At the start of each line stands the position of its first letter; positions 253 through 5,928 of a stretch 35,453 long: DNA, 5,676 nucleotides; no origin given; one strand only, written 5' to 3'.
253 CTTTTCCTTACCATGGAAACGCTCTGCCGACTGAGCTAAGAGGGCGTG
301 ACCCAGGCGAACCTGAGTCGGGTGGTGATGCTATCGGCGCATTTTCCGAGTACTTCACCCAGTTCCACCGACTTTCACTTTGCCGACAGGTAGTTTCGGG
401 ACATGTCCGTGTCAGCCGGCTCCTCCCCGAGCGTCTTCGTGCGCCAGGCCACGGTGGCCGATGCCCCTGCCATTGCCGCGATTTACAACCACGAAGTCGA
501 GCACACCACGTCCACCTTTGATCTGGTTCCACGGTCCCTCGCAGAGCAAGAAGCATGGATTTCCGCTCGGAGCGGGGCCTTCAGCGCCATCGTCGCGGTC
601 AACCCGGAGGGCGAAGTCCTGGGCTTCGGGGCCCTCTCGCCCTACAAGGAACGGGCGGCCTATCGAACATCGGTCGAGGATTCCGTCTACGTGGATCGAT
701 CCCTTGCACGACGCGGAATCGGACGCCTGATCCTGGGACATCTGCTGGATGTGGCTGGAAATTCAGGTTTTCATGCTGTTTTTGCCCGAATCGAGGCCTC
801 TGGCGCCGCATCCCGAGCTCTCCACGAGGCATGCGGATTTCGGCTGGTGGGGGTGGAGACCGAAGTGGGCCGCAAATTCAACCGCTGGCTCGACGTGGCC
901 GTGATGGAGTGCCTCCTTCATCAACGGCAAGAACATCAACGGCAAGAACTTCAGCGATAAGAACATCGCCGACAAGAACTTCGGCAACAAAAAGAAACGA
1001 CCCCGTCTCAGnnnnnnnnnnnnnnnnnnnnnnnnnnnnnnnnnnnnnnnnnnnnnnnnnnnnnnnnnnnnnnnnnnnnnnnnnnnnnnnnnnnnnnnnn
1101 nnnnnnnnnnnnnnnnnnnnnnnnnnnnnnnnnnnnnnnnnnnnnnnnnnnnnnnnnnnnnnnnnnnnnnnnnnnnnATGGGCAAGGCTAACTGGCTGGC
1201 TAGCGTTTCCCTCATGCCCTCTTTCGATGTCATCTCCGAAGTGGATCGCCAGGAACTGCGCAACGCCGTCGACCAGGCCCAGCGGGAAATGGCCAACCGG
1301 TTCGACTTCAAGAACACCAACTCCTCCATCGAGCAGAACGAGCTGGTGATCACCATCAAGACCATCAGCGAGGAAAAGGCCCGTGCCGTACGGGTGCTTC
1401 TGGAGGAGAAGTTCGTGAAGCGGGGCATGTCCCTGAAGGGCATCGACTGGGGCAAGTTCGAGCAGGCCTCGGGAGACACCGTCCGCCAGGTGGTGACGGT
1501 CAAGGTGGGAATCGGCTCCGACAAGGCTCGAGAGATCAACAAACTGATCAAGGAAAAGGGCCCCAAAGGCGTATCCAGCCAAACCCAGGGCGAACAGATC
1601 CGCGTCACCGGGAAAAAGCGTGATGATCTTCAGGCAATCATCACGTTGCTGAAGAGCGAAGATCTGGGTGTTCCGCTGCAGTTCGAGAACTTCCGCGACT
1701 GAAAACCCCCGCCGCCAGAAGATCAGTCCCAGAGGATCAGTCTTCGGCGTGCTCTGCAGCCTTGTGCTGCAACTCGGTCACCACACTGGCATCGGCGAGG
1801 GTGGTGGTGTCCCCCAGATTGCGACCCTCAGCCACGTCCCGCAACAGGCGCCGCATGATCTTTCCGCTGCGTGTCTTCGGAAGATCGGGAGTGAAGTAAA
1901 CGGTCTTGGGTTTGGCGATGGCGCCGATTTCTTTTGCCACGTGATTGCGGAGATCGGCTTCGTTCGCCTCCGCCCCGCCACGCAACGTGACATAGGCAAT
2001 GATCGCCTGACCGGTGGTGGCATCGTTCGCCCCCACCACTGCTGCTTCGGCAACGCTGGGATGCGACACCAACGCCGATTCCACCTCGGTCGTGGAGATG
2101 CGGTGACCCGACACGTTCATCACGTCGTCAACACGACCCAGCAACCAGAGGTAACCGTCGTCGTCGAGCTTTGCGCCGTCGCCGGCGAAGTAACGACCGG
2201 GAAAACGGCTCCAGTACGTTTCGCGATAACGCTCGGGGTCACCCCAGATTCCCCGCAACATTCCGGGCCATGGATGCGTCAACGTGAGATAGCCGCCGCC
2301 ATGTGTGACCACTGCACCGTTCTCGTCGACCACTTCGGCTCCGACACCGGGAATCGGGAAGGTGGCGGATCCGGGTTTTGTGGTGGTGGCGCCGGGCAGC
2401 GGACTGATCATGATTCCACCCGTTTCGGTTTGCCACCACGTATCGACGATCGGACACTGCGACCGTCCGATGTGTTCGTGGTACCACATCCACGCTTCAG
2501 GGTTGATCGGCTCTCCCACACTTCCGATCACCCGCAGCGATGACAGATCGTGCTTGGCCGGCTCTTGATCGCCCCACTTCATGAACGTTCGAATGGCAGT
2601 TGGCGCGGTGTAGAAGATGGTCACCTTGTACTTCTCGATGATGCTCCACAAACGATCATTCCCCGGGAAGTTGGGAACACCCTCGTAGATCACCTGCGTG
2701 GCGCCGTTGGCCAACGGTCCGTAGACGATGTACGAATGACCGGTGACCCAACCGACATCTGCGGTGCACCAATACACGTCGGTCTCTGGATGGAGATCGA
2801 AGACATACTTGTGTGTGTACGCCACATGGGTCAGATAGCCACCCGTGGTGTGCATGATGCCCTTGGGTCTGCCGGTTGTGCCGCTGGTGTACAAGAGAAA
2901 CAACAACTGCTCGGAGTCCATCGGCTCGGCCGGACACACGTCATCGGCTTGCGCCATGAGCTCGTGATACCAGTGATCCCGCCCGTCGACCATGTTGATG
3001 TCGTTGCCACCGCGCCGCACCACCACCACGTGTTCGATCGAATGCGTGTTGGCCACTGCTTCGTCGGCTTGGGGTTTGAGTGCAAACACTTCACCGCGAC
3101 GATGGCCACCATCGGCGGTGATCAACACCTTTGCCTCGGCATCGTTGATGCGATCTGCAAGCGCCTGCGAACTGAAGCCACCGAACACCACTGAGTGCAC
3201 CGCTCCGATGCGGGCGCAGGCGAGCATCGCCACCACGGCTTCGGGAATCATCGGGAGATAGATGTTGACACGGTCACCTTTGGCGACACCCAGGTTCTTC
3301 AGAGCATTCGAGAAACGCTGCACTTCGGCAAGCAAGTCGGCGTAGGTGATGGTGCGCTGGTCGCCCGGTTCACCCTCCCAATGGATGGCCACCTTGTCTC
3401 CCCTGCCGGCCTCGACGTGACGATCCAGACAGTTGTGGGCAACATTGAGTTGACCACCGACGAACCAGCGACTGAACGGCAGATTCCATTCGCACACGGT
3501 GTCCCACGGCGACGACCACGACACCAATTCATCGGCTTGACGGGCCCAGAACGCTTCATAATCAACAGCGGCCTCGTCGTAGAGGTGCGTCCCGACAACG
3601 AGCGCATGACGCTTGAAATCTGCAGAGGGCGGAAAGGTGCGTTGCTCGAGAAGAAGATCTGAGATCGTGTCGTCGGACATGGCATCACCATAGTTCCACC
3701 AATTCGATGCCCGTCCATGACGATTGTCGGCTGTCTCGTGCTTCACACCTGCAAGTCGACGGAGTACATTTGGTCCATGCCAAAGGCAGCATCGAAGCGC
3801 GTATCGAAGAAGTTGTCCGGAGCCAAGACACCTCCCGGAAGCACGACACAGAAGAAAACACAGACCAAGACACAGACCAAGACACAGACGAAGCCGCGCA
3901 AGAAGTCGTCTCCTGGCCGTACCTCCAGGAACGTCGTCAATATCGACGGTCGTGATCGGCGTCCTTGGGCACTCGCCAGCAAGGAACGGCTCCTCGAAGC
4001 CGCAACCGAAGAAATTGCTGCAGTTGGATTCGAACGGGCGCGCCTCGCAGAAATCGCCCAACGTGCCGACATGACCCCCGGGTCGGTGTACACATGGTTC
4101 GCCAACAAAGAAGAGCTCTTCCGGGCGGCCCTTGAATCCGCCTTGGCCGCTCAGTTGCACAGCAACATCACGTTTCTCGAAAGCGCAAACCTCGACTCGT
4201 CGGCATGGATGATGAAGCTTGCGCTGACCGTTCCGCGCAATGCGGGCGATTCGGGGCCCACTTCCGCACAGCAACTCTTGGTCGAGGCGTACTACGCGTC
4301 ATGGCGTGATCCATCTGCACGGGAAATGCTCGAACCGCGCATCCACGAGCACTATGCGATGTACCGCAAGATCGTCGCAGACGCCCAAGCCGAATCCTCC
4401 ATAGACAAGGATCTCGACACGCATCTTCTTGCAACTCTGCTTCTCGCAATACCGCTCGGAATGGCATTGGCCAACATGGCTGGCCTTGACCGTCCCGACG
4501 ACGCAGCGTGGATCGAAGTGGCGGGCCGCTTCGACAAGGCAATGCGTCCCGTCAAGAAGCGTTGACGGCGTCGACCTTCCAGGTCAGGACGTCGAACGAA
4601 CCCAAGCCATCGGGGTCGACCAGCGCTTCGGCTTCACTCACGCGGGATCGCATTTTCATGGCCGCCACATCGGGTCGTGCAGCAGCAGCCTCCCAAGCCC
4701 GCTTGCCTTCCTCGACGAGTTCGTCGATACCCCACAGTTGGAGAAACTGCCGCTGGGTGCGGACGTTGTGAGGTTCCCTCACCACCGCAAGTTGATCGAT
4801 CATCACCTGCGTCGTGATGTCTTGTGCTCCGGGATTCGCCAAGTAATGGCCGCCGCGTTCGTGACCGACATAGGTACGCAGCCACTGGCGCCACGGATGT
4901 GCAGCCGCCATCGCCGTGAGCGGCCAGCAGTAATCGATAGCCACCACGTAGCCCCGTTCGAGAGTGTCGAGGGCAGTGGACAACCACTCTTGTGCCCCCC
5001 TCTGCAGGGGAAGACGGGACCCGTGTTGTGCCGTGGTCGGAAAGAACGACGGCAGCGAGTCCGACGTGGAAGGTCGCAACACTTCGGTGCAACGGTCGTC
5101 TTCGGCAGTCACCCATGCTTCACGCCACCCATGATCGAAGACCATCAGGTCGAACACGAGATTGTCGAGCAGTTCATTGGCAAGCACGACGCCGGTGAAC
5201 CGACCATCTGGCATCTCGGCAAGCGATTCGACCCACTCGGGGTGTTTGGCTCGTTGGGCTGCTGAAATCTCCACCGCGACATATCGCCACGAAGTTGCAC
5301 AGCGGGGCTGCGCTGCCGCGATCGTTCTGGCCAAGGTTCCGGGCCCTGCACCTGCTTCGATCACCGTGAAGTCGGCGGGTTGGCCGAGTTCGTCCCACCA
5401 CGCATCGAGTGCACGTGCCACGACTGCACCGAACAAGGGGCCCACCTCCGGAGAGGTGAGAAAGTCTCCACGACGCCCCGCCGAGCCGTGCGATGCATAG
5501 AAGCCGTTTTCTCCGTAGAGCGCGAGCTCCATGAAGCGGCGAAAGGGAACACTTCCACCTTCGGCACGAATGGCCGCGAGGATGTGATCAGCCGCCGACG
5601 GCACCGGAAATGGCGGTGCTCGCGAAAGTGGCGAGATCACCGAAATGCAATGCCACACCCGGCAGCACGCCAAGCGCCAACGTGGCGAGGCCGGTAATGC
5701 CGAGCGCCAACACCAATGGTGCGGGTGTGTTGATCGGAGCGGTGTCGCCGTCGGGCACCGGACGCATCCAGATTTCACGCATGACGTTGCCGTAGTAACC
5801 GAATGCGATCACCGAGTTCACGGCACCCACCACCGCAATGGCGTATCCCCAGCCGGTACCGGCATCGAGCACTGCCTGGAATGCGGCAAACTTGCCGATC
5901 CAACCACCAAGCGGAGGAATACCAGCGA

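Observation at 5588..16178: Second, 11-gene complex I cluster with no NADH-oxidising module, next to a complete 14-gene cluster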

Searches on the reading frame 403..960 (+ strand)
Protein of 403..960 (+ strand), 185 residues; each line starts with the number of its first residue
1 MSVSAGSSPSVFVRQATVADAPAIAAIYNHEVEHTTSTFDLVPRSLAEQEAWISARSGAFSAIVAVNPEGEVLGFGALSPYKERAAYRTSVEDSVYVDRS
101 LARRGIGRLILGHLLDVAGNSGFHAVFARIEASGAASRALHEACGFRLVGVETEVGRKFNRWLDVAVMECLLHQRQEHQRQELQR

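Call 6: search_protein_families(library=pfam, proteins=[window:403-960:+])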
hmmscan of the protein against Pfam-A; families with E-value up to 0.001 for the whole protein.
window:403-960:+ (185 aa): 4 families
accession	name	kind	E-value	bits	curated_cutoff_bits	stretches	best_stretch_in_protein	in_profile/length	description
PF00583.31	Acetyltransf_1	-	8.6e-15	55.5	20.7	1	44-146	21-116/116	Acetyltransferase (GNAT) family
PF13420.13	Acetyltransf_4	-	1.1e-14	55.2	24.3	1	14-165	2-153/155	Acetyltransferase (GNAT) domain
PF13302.13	Acetyltransf_3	-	5.7e-10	40.5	25.4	1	12-147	3-138/138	Acetyltransferase (GNAT) domain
PF13508.13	Acetyltransf_7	-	5.8e-07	30.2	27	1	64-147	7-83/84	Acetyltransferase (GNAT) domain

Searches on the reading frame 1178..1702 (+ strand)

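Call 6: search_protein_families(library=pfam, proteins=[window:1178-1702:+])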
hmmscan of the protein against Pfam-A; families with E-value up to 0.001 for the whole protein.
window:1178-1702:+ (174 aa): 1 family
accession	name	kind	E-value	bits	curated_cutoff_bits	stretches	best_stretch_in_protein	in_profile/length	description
PF04461.18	DUF520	-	9e-59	198.7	23.2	1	14-173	1-161/161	Protein of unknown function (DUF520)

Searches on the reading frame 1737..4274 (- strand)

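Call 4: search_protein_families(library=pfam, proteins=[window:1737-4274:-])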
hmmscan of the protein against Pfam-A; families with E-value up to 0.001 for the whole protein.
window:1737-4274:- (845 aa): 3 families
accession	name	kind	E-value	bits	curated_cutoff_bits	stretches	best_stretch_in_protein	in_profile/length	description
PF00501.34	AMP-binding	-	1.1e-92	311.2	29.9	1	289-677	6-384/384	AMP-binding enzyme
PF13193.12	AMP-binding_C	-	1e-27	97.3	24.5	1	730-805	1-76/76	AMP-binding enzyme C-terminal domain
PF16177.11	ACAS_N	-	4.5e-19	68.4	27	1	230-282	3-55/55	Acetyl-coenzyme A synthetase N-terminus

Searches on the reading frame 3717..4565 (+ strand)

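Call 6: search_protein_families(library=pfam, proteins=[window:3717-4565:+])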
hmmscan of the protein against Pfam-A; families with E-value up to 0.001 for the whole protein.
window:3717-4565:+ (282 aa): 2 families
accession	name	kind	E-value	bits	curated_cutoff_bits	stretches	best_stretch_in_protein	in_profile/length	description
PF00440.29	TetR_N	-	2.2e-12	47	24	1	92-138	1-47/47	Bacterial regulatory proteins, tetR family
PF16925.10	TetR_C_13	-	0.00023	22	27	1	197-252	37-92/109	Tetracyclin repressor-like, C-terminal domain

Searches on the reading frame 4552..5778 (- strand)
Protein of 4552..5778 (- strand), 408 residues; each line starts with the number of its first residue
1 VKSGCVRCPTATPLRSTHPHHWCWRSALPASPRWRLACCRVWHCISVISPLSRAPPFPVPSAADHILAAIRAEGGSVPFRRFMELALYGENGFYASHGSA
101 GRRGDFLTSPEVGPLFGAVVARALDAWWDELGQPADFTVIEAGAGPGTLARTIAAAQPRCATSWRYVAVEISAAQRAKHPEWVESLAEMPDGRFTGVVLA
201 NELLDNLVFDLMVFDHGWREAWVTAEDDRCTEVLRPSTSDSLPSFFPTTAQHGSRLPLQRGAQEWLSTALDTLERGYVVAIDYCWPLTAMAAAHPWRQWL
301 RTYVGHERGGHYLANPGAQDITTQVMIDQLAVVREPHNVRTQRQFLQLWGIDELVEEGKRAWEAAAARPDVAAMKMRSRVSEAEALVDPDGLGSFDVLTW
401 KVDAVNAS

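Call 4: search_protein_families(library=pfam, proteins=[window:4552-5778:-])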
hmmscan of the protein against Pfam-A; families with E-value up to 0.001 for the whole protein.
window:4552-5778:- (408 aa): 1 family
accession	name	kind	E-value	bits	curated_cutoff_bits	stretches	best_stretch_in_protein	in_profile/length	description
PF02636.23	Methyltransf_28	-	1.6e-29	103.6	23.3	1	120-334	2-237/249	Putative S-adenosyl-L-methionine-dependent methyltransferase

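Call 54: search_protein_families(library=pfam, proteins=[window:4552-5604:-], max_evalue=0.001)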
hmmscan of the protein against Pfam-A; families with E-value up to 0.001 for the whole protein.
window:4552-5604:- (350 aa): 1 family
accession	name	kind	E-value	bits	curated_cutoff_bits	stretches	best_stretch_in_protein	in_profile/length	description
PF02636.23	Methyltransf_28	-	9.7e-30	104.3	23.3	1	62-276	2-237/249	Putative S-adenosyl-L-methionine-dependent methyltransferase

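Call 55: search_protein_families(library=ncbifam, proteins=[window:4552-5604:-], max_evalue=0.00001)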
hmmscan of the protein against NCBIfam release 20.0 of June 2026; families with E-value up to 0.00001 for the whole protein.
window:4552-5604:- (350 aa): 0 families
